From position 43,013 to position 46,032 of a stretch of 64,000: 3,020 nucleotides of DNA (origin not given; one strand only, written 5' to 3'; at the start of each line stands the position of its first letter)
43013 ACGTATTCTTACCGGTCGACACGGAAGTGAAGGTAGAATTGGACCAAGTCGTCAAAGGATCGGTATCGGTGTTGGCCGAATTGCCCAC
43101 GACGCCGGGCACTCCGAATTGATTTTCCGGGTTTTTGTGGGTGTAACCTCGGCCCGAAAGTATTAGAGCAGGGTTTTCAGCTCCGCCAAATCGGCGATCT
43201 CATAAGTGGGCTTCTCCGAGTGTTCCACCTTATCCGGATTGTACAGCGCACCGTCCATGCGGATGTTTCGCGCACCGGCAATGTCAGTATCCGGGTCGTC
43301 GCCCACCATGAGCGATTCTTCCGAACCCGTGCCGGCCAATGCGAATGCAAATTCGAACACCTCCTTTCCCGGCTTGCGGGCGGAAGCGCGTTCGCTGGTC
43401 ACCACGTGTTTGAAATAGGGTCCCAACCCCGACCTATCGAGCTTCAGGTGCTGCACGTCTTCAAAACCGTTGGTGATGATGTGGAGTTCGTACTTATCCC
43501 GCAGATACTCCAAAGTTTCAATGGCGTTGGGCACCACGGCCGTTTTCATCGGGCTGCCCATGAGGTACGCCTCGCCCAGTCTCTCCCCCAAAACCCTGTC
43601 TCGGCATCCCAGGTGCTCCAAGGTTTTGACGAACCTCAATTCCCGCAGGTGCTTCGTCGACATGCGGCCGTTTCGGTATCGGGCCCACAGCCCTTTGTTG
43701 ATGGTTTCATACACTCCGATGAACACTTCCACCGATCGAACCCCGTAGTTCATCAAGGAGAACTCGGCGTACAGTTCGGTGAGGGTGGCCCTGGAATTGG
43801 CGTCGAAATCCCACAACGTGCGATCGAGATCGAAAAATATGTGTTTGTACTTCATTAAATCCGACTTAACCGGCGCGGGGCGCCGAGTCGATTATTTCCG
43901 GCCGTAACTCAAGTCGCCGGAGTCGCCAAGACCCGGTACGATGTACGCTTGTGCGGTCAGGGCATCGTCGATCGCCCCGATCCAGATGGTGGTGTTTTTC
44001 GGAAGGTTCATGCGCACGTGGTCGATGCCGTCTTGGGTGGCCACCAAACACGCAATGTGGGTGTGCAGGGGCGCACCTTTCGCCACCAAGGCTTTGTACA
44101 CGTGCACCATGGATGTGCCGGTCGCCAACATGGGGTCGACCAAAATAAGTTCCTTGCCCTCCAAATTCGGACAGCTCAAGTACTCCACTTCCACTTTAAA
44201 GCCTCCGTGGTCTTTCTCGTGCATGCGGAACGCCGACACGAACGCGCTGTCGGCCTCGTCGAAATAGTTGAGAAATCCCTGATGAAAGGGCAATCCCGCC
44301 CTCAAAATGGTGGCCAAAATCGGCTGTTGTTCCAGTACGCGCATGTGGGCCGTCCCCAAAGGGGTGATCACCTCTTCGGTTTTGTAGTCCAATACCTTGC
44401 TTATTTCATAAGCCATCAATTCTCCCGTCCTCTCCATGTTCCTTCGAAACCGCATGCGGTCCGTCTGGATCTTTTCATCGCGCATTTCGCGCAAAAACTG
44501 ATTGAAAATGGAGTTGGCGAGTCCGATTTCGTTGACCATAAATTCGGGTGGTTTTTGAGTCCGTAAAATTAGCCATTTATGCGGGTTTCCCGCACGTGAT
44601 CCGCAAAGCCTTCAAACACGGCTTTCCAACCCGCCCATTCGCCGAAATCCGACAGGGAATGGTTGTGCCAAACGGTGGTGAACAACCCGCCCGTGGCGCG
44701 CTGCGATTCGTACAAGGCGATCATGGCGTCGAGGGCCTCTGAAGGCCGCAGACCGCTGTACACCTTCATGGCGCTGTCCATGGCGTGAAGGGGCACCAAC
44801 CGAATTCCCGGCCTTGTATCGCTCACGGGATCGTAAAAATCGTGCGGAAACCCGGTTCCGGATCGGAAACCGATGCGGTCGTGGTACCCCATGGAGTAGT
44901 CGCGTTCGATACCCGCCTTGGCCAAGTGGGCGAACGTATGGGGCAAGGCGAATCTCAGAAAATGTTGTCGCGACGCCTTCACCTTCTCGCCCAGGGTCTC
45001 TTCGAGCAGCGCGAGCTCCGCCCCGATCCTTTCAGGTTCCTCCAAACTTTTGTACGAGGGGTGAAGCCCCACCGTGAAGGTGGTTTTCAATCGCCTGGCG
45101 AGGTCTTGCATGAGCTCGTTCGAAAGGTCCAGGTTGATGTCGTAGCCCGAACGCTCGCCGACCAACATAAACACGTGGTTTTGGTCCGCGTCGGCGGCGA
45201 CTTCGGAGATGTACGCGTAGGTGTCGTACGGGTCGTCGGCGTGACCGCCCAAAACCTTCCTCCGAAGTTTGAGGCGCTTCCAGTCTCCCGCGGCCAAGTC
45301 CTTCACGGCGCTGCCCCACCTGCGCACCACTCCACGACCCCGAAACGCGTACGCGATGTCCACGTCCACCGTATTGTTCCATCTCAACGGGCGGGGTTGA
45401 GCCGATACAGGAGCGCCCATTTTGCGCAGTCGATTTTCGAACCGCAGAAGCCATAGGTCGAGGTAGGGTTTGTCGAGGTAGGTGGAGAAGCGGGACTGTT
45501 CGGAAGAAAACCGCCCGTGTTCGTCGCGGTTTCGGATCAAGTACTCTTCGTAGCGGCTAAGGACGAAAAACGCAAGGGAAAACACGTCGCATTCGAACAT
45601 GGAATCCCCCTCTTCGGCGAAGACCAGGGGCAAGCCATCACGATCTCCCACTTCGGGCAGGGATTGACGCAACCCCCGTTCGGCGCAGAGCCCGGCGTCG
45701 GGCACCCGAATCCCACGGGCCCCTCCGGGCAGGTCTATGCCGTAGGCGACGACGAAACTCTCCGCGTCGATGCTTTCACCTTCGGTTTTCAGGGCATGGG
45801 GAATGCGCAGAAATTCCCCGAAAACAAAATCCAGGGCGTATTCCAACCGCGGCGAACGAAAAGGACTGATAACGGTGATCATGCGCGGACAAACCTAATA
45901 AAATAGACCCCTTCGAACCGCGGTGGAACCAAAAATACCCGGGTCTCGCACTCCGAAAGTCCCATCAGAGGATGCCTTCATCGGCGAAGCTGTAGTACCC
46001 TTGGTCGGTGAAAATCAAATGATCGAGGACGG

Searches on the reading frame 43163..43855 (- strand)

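Call 52: search_protein_families(library=pfam, max_evalue=0.00001, proteins=[window:43163-43855:-])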
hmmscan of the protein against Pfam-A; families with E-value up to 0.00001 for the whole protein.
window:43163-43855:- (230 aa): 3 families
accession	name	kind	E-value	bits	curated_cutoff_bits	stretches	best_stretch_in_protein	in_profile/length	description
PF13419.12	HAD_2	-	4.7e-19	69.6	23.8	1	6-201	1-174/178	Haloacid dehalogenase-like hydrolase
PF00702.32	Hydrolase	-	3.3e-17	64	26.4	1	3-197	1-189/191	haloacid dehalogenase-like hydrolase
PF13242.12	Hydrolase_like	-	1e-11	45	22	1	159-225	2-74/75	HAD-hyrolase-like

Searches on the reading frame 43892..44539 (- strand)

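Call 52: search_protein_families(library=pfam, max_evalue=0.00001, proteins=[window:43892-44539:-])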
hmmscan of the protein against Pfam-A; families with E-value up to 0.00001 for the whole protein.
window:43892-44539:- (215 aa): 2 families
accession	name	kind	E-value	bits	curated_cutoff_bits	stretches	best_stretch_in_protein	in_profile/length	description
PF14681.12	UPRTase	-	1.8e-34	119.5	27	1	16-213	11-205/206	Uracil phosphoribosyltransferase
PF00156.33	Pribosyltran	-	7.6e-11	42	26.3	1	70-181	28-142/158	Phosphoribosyl transferase domain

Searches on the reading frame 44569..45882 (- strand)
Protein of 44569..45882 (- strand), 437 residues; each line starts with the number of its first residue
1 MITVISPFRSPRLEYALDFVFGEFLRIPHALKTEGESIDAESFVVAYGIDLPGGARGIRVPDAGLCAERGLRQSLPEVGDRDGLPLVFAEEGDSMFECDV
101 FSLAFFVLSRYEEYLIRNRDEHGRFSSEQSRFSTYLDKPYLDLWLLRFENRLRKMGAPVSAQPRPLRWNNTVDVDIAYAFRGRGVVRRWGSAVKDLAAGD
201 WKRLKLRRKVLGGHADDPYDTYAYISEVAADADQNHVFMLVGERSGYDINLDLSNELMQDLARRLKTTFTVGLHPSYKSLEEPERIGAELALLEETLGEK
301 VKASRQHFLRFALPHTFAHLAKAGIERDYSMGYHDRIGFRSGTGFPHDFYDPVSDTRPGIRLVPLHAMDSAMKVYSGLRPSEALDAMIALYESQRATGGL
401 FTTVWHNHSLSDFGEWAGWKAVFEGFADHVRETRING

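Call 52: search_protein_families(library=pfam, max_evalue=0.00001, proteins=[window:44569-45882:-])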
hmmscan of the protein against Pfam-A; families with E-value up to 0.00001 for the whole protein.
window:44569-45882:- (437 aa): 1 family
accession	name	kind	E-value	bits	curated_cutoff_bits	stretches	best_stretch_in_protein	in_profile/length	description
PF23019.1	DUF7033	-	1.4e-19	70.7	27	1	97-181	2-88/90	Family of unknown function (DUF7033)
